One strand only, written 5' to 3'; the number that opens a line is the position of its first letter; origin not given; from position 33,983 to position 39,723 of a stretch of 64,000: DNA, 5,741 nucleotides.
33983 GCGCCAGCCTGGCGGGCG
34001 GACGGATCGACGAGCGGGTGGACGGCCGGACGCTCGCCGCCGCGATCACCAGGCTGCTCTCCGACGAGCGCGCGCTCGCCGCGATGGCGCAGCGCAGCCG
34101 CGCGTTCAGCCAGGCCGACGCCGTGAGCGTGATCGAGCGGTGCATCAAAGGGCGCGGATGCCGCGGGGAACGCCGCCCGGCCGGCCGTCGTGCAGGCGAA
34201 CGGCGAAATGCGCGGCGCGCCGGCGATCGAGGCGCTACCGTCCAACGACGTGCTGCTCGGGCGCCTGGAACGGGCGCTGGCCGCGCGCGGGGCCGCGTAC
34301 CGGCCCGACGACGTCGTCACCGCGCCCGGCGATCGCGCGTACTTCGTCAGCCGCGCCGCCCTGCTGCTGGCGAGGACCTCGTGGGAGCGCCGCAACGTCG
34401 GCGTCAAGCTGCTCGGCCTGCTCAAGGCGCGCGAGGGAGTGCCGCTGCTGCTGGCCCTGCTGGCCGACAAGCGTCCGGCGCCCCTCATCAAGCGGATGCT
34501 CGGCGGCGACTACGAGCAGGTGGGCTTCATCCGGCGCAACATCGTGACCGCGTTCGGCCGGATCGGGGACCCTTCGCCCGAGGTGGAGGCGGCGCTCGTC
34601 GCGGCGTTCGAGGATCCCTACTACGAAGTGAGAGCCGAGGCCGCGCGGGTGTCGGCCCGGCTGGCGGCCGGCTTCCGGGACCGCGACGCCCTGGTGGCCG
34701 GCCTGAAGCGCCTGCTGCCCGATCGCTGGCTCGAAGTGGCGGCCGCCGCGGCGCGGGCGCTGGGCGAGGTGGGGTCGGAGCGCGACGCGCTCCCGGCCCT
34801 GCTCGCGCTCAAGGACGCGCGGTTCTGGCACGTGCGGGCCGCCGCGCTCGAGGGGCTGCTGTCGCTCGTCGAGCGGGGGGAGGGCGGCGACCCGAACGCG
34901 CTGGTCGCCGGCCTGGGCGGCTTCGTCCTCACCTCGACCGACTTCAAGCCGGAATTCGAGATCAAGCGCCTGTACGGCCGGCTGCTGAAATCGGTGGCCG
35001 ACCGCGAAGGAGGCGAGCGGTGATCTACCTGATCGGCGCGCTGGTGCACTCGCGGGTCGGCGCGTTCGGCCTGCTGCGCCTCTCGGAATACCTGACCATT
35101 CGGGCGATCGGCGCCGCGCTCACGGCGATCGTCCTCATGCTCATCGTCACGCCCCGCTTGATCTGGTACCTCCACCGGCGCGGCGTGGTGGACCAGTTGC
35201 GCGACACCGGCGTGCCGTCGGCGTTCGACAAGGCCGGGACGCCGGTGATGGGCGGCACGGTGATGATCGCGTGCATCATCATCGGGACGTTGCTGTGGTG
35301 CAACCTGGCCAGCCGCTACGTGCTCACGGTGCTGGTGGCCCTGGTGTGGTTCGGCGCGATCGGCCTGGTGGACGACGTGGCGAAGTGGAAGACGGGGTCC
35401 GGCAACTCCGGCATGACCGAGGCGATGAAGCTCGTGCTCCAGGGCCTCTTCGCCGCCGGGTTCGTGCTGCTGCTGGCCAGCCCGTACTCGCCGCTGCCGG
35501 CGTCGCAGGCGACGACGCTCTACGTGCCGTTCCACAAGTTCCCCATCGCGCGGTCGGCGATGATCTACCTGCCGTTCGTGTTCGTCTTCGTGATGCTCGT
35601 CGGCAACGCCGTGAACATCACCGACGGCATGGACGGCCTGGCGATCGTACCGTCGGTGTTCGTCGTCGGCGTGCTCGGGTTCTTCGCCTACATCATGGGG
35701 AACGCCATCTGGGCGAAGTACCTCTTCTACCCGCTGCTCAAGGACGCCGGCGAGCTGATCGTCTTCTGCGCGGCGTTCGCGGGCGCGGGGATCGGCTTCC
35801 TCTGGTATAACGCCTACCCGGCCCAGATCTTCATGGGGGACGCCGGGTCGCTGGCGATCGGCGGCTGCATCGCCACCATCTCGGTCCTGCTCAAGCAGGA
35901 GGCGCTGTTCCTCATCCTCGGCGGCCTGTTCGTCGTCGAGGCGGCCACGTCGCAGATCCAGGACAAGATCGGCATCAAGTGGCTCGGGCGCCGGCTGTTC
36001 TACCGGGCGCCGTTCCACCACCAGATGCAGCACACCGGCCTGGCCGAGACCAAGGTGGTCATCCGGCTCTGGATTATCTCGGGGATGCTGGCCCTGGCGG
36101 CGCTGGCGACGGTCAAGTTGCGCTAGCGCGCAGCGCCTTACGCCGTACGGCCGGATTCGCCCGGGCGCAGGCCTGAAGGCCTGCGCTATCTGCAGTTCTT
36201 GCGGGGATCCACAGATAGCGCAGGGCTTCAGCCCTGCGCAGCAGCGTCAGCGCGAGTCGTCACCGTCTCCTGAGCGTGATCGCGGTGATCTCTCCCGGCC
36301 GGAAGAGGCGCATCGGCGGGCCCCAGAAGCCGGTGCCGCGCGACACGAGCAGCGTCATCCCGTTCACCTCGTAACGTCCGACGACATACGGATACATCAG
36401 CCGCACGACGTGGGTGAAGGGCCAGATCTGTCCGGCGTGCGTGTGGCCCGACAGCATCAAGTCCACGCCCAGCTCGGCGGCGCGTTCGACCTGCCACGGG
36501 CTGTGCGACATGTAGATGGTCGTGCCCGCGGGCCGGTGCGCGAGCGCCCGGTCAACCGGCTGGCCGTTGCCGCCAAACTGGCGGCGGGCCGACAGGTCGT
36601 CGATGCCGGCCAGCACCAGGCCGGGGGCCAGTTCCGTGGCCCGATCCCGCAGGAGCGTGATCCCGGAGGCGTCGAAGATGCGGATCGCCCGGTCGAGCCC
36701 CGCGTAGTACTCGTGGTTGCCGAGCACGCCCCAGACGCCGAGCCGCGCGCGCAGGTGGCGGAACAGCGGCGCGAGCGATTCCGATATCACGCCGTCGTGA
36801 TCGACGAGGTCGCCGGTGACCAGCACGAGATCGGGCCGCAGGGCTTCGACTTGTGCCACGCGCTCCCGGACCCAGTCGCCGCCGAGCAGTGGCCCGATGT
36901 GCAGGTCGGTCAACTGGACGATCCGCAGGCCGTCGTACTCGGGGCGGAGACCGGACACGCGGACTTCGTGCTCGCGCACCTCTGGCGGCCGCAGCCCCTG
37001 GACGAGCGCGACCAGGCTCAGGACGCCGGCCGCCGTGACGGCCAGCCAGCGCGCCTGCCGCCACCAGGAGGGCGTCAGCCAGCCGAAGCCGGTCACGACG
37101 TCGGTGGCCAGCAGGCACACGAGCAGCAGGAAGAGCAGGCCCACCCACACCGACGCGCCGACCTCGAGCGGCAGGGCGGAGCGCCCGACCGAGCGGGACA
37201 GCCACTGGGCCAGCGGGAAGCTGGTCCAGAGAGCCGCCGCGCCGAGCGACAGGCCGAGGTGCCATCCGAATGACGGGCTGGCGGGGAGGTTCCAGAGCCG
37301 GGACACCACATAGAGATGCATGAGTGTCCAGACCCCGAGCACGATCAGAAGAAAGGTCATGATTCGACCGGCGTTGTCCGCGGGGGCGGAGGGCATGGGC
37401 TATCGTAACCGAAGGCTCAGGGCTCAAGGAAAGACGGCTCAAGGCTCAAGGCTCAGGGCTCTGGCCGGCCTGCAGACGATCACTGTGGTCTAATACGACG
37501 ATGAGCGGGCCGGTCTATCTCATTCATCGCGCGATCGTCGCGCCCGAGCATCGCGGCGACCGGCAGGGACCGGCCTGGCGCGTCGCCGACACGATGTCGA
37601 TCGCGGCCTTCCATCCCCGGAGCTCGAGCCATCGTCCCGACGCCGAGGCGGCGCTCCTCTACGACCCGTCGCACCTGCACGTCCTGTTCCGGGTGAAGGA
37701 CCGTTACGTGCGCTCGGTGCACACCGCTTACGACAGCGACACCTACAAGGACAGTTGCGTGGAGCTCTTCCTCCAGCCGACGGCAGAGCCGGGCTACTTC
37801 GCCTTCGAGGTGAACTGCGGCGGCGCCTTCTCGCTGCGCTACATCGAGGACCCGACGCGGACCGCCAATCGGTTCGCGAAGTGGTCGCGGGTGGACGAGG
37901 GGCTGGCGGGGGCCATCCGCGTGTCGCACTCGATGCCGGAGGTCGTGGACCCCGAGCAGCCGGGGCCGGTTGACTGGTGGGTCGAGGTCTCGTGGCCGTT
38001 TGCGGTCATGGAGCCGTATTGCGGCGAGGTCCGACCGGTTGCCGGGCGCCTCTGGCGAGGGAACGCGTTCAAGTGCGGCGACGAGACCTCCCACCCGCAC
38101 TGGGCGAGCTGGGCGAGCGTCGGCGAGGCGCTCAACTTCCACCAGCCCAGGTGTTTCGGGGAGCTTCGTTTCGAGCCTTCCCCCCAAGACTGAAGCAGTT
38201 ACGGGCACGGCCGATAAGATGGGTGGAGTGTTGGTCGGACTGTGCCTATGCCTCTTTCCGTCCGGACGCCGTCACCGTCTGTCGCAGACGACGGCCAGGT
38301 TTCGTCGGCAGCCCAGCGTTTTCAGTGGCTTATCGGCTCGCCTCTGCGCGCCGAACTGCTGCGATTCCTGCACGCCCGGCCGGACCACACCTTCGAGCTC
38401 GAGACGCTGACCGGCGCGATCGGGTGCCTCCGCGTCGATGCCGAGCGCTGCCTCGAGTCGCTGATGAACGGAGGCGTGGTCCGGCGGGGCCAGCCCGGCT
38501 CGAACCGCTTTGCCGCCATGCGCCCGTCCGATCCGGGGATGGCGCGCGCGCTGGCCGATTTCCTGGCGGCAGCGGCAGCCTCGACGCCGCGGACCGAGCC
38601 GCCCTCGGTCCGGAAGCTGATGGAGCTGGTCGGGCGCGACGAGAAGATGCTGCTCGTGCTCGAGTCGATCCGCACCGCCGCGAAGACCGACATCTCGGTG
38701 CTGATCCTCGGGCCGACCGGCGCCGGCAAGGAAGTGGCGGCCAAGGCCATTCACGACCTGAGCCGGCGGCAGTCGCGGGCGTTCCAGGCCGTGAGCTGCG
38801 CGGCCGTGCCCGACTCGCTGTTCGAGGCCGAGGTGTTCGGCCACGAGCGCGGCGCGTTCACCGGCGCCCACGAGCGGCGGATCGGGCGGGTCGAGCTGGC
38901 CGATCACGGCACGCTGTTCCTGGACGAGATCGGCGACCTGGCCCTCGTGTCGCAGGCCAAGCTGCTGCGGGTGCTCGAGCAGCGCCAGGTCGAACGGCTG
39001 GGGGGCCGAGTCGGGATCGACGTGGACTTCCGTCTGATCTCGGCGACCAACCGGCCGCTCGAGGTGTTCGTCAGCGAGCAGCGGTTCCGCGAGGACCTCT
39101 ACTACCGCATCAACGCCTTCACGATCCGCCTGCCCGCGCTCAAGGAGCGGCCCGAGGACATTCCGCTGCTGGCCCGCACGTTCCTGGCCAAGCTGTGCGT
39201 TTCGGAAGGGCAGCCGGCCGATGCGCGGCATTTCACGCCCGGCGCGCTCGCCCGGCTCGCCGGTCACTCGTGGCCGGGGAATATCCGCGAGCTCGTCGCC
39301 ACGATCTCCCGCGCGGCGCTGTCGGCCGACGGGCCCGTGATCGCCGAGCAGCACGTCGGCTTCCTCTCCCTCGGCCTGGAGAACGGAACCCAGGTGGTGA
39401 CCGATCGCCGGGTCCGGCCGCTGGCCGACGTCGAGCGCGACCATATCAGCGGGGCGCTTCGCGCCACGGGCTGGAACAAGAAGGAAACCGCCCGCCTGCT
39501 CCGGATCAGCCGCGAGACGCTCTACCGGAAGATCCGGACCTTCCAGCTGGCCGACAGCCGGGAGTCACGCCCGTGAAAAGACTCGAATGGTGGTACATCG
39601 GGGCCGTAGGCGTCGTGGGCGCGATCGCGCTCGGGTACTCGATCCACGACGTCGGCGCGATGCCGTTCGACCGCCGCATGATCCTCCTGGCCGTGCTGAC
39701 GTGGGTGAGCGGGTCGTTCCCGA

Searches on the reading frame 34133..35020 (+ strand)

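Call 44: search_protein_families(library=pfam, proteins=[window:34133-35020:+], max_evalue=0.0001)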
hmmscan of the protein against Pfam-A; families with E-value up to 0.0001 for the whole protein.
window:34133-35020:+ (296 aa): 2 families
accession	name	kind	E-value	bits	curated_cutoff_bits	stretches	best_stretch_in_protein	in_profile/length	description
PF13646.12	HEAT_2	-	2.7e-12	47.2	27.7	1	154-242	3-87/88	HEAT repeats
PF02985.28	HEAT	-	3.2e-05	24.2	23.5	0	220-247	2-29/31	HEAT repeat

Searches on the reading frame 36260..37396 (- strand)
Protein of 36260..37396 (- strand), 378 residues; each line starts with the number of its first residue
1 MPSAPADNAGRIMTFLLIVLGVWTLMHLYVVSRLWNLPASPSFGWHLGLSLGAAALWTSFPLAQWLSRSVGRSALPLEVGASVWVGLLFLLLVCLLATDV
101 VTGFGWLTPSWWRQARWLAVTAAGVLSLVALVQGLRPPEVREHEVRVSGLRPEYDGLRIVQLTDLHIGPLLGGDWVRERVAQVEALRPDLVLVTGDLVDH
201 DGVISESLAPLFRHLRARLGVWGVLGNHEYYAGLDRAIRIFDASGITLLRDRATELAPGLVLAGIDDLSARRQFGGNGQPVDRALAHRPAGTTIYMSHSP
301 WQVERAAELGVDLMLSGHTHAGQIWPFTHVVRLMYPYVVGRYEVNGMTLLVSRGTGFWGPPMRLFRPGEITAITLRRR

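Call 44: search_protein_families(library=pfam, proteins=[window:36260-37396:-], max_evalue=0.0001)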
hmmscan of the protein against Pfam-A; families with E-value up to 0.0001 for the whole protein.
window:36260-37396:- (378 aa): 2 families
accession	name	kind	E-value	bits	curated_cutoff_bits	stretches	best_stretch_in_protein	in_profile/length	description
PF00149.33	Metallophos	-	7.9e-15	56.2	21.5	1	157-321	1-190/191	Calcineurin-like phosphoesterase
PF12850.12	Metallophos_2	-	5.4e-05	23.7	27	1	158-323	2-120/154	Calcineurin-like phosphoesterase superfamily domain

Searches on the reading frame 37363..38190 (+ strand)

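Call 44: search_protein_families(library=pfam, proteins=[window:37363-38190:+], max_evalue=0.0001)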
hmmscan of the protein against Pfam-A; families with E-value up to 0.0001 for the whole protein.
window:37363-38190:+ (276 aa): 2 families
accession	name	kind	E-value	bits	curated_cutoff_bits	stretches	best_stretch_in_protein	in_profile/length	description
PF16011.10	CBM9_2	-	1e-25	91.1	25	1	86-270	23-199/199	Carbohydrate-binding family 9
PF06452.16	CBM9_1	-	1.6e-05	25.3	23.4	0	71-141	8-76/185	Carbohydrate family 9 binding domain-like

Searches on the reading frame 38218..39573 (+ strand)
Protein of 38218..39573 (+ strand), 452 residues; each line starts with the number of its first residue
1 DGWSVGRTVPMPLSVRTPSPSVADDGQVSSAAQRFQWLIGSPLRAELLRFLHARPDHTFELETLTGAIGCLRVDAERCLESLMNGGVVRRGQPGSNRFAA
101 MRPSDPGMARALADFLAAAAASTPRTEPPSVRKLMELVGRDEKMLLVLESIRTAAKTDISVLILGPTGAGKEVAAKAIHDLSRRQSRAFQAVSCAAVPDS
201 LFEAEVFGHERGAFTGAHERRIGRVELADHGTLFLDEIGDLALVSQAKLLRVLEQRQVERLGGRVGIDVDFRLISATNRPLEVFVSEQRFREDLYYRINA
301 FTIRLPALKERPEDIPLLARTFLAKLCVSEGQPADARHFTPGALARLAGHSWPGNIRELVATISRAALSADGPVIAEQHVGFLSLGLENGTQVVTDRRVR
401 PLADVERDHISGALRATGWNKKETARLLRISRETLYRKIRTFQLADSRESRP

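Call 44: search_protein_families(library=pfam, proteins=[window:38218-39573:+], max_evalue=0.0001)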
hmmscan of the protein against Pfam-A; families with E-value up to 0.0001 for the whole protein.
window:38218-39573:+ (452 aa): 6 families
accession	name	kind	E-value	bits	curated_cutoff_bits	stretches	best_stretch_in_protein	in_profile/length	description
PF00158.32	Sigma54_activat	-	6.6e-64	215.1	20.2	1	137-303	1-167/168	Sigma-54 interaction domain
PF25601.1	AAA_lid_14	-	2.7e-17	62.8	27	1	309-380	1-70/87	AAA+ ATPase lid domain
PF14532.12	Sigma54_activ_2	-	1.1e-15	58.5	25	1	141-308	4-138/138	Sigma-54 interaction domain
PF02954.25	HTH_8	-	1.4e-14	54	22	1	402-440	2-40/42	Bacterial regulatory protein, Fis family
PF01078.27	Mg_chelatase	-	5e-07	29.8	20.3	1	151-278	15-157/207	Magnesium chelatase, subunit ChlI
PF25213.1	HVO_A0261_N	-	1.4e-05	25.3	35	0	35-91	4-57/86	HVO_A0261 N-terminal domain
